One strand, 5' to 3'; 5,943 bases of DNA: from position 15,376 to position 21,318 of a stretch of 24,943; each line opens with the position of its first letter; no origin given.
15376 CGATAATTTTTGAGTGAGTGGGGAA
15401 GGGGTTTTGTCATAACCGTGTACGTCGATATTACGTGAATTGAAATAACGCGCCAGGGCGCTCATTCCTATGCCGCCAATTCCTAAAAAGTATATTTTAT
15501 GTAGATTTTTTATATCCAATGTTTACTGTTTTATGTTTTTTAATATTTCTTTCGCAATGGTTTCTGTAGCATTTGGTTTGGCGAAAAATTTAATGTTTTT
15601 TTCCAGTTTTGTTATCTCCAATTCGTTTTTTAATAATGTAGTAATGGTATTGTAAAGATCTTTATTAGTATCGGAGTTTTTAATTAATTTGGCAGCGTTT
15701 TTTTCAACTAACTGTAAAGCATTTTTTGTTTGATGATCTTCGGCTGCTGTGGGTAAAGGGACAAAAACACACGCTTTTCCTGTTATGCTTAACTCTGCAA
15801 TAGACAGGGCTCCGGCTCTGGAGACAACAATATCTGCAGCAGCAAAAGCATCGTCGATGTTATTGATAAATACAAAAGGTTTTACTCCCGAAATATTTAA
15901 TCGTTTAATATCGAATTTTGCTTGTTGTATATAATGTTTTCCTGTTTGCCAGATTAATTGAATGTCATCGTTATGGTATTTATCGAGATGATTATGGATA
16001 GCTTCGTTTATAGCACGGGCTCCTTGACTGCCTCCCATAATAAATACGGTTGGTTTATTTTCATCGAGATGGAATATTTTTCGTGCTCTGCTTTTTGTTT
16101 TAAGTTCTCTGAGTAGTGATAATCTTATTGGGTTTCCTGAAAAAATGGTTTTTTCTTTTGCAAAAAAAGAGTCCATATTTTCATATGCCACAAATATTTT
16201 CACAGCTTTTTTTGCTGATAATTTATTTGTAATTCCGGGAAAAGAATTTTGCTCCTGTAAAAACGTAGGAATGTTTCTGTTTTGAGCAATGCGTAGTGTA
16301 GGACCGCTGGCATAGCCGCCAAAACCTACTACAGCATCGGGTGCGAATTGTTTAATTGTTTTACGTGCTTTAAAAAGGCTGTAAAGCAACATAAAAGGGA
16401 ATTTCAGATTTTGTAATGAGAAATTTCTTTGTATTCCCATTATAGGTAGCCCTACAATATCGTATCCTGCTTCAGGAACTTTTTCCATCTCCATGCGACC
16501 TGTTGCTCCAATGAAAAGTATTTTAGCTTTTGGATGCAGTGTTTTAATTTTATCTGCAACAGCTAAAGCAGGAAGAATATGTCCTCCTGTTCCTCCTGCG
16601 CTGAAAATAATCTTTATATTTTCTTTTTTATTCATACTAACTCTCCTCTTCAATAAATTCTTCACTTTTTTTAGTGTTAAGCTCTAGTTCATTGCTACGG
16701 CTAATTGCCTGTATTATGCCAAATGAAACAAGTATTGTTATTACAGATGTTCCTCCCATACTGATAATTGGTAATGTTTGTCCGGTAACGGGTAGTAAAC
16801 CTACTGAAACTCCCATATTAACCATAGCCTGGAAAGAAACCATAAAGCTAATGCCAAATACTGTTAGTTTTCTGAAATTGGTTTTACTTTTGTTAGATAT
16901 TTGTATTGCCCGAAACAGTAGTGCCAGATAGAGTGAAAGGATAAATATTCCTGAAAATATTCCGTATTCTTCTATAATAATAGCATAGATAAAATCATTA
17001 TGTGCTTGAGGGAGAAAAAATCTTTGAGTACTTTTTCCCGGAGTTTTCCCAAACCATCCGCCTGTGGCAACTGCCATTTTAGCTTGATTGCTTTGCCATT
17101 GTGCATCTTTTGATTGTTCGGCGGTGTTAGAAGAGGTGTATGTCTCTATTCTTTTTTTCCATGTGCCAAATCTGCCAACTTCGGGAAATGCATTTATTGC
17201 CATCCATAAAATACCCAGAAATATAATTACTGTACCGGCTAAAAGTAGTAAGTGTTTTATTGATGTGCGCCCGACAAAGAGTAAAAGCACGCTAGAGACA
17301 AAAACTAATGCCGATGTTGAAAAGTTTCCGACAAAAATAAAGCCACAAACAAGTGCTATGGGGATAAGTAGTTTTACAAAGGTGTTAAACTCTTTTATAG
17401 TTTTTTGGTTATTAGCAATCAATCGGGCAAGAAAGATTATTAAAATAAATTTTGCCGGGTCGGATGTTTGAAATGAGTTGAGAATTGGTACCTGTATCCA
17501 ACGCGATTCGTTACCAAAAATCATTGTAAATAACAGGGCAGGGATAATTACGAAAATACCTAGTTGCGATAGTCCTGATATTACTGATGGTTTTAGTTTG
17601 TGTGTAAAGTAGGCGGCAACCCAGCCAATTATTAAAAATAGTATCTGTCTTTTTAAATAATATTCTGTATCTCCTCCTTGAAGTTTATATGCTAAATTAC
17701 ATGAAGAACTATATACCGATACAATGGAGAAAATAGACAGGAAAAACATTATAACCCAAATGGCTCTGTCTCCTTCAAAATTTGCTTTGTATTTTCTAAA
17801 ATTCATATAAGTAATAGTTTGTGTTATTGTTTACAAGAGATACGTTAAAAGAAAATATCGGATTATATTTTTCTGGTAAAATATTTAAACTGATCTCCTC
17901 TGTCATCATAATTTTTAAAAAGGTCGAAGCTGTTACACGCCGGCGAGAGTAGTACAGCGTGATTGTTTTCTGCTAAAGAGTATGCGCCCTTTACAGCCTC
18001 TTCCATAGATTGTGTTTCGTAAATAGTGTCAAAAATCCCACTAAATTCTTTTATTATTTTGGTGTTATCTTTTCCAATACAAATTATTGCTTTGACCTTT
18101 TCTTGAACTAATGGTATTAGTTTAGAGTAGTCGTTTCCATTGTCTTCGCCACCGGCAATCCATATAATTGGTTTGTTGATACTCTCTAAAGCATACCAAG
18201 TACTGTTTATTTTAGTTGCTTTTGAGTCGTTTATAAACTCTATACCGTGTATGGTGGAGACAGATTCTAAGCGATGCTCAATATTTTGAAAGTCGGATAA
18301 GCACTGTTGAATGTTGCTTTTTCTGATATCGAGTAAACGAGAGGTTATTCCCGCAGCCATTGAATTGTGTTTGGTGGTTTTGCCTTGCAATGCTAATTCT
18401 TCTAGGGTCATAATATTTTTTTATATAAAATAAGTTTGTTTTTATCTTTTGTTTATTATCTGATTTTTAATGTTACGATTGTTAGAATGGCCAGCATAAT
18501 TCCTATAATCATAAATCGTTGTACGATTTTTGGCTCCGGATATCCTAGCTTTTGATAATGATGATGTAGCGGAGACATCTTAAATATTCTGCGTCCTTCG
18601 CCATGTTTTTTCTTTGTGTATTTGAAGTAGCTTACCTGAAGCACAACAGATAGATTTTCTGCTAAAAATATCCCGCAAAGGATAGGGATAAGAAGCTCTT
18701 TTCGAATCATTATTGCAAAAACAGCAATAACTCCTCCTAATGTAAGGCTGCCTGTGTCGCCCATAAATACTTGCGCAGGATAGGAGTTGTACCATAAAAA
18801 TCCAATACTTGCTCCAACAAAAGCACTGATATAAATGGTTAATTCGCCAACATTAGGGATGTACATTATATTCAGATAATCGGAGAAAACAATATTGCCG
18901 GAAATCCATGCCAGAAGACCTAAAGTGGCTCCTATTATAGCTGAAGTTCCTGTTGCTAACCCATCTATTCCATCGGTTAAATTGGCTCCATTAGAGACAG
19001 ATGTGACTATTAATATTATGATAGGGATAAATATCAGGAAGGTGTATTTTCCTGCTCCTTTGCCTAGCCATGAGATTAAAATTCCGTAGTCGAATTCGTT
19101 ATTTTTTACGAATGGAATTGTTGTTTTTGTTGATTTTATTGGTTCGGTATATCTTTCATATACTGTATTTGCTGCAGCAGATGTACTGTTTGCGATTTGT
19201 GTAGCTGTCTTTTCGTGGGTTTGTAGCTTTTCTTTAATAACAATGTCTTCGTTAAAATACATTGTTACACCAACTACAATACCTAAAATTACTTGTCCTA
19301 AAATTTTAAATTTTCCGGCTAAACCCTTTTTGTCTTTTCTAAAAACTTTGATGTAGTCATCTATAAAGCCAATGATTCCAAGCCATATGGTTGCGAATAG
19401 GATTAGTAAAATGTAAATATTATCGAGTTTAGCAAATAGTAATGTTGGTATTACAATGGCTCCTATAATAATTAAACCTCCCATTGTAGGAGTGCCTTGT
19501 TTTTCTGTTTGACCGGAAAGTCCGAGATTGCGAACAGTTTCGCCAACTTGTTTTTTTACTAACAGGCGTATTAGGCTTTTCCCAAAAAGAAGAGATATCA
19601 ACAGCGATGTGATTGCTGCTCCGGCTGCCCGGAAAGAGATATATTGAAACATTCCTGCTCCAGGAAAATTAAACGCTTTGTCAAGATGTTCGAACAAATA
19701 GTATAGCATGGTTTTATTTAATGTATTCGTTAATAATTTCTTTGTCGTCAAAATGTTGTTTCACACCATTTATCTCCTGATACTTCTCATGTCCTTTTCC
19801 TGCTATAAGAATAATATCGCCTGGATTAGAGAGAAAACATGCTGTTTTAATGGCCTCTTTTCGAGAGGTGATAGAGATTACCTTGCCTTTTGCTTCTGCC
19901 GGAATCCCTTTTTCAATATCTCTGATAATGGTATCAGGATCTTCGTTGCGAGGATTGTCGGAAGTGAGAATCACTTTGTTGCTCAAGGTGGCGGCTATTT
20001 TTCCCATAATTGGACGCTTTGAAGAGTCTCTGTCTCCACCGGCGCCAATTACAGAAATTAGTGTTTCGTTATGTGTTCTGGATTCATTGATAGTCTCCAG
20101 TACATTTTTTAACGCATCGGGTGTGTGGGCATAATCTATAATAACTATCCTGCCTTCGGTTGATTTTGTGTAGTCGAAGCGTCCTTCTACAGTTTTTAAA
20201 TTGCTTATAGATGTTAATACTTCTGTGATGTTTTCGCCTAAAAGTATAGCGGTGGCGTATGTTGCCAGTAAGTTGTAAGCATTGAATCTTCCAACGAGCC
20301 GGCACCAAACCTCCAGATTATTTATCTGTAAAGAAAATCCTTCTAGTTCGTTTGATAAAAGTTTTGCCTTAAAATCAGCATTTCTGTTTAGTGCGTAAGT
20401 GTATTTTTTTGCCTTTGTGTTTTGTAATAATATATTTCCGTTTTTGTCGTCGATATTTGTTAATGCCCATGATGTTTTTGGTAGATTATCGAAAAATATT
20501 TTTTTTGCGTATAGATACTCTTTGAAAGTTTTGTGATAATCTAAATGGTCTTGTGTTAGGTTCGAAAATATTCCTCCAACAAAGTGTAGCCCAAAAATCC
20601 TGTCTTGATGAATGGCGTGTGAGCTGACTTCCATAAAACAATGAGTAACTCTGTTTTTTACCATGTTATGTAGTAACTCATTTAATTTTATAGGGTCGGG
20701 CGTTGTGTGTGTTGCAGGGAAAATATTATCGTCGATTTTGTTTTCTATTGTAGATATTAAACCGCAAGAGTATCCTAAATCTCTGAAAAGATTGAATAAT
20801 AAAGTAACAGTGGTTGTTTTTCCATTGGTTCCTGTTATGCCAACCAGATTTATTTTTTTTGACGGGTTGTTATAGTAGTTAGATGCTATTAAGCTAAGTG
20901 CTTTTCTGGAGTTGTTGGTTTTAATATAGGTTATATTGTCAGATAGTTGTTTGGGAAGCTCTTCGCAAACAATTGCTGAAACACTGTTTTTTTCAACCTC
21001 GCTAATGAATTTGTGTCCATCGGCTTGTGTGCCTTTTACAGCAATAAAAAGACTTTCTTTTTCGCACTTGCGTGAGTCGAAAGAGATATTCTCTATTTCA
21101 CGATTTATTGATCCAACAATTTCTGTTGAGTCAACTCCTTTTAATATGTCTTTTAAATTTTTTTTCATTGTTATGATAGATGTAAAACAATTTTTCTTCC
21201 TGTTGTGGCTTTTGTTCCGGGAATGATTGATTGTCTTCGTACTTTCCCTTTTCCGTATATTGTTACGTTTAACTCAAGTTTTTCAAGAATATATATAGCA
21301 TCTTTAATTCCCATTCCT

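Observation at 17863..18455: The murD slot encodes only the C-terminal domain of an essential ligase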

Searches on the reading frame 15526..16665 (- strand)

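Call 4: search_protein_families(library=pfam, proteins=[window:15526-16665:-])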
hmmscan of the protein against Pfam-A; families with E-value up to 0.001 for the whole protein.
window:15526-16665:- (380 aa): 2 families
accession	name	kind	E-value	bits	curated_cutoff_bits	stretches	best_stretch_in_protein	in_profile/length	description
PF04101.22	Glyco_tran_28_C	-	6.6e-37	127.5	22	1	206-361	1-157/166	Glycosyltransferase family 28 C-terminal domain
PF03033.26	Glyco_transf_28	-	5e-33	114.5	26.2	1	19-158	1-138/139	Glycosyltransferase family 28 N-terminal domain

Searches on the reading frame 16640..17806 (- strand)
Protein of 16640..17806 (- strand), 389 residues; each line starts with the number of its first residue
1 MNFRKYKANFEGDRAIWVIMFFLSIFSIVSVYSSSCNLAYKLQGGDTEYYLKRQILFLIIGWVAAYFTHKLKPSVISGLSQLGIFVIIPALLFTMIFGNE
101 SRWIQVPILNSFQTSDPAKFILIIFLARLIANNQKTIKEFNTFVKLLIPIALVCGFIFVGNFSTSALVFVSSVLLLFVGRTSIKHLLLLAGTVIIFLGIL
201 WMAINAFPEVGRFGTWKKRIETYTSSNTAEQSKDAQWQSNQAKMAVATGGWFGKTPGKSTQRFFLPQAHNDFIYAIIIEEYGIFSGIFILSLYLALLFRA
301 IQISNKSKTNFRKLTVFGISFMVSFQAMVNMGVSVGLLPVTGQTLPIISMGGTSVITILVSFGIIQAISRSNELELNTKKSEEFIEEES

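Call 4: search_protein_families(library=pfam, proteins=[window:16640-17806:-])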
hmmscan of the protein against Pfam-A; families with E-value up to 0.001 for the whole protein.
window:16640-17806:- (389 aa): 1 family
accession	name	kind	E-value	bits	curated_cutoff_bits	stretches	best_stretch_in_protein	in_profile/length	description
PF01098.24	FTSW_RODA_SPOVE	-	4.7e-63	213.8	26.4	1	15-372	3-354/356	Cell cycle protein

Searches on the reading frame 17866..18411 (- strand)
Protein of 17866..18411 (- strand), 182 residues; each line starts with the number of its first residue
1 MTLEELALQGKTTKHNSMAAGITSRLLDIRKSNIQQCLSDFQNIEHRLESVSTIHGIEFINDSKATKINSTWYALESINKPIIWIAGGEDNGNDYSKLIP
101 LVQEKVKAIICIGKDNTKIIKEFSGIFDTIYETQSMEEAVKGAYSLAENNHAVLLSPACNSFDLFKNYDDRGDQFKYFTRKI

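Call 4: search_protein_families(library=pfam, proteins=[window:17866-18411:-])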
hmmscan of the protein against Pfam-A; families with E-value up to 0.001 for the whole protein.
window:17866-18411:- (182 aa): 1 family
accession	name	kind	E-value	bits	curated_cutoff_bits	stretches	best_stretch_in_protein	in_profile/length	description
PF02875.26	Mur_ligase_C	-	8.3e-14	53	28.4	1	46-159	1-127/127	Mur ligase, glutamate ligase domain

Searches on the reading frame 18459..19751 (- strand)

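Call 4: search_protein_families(library=pfam, proteins=[window:18459-19751:-])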
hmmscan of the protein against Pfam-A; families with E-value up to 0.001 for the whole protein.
window:18459-19751:- (431 aa): 2 families
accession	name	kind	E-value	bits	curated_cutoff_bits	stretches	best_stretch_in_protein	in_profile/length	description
PF00953.26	Glycos_transf_4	-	2.1e-27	96.5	27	1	115-349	2-159/160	Glycosyl transferase family 4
PF10555.14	MraY_sig1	-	6.9e-06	25.7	20.1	1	84-96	1-13/13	Phospho-N-acetylmuramoyl-pentapeptide-transferase signature 1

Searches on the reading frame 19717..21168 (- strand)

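Call 4: search_protein_families(library=pfam, proteins=[window:19717-21168:-])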
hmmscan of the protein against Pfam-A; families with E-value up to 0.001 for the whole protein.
window:19717-21168:- (484 aa): 3 families
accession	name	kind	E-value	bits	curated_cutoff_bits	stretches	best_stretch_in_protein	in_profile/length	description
PF08245.18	Mur_ligase_M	-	9.6e-49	166.5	24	1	111-306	1-199/200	Mur ligase middle domain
PF02875.26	Mur_ligase_C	-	9e-31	107.8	28.4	1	329-459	1-127/127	Mur ligase, glutamate ligase domain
PF01225.30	Mur_ligase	-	1.8e-07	31.8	21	1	24-99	1-95/95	Mur ligase family, catalytic domain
